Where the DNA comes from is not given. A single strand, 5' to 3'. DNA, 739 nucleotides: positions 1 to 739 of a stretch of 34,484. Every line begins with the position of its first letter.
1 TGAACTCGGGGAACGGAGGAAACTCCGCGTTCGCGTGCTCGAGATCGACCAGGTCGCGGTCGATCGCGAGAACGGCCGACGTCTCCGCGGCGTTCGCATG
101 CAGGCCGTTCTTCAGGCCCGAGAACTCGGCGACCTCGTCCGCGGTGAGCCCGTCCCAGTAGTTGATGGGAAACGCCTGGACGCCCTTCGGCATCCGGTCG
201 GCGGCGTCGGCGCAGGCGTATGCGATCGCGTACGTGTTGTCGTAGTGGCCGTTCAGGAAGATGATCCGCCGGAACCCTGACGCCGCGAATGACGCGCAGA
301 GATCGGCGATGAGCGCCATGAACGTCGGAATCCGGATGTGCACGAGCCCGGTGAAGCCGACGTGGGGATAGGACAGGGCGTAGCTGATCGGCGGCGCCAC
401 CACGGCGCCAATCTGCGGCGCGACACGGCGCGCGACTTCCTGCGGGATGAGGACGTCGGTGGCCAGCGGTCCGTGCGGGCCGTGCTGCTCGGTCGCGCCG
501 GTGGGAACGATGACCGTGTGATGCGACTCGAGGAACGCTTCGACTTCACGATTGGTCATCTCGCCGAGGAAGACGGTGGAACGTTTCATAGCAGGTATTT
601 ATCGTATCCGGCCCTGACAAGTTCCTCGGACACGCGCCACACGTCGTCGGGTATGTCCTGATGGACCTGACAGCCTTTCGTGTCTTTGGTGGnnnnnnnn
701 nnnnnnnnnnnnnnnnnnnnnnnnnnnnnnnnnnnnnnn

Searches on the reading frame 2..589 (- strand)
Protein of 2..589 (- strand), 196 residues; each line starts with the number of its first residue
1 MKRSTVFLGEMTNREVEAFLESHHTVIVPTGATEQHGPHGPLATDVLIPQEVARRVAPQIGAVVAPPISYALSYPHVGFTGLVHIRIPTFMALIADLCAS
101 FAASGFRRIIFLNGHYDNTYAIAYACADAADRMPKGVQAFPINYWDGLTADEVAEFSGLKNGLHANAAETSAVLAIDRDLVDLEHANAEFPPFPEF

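Call 6: search_protein_families(library=pfam, proteins=[window:2-589:-], max_evalue=0.01)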
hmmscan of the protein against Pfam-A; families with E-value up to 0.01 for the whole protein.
window:2-589:- (196 aa): 1 family
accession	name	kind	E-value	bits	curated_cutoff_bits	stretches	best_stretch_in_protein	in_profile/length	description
PF02633.19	Creatininase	-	1.1e-52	179.3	31.3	1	10-192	2-189/238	Creatinine amidohydrolase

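Call 38: search_protein_families(library=ncbifam, proteins=[window:2-589:-], max_evalue=0.001)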
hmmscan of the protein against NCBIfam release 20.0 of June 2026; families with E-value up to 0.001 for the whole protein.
window:2-589:- (196 aa): 3 families
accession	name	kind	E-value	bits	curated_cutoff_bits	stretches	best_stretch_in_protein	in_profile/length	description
TIGR04448.1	creatininase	equivalog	1.9e-34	119.4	235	1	10-188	1-191/246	creatininase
NF041098.2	diketo_inos_hlase_IolN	equivalog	6.7e-26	91.1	245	1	3-187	4-191/307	3-dehydro-scyllo-inosose hydrolase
TIGR03964.1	mycofact_creat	equivalog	1.9e-25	89.8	172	1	21-188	11-164/228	mycofactocin biosynthesis peptidyl-dipeptidase MftE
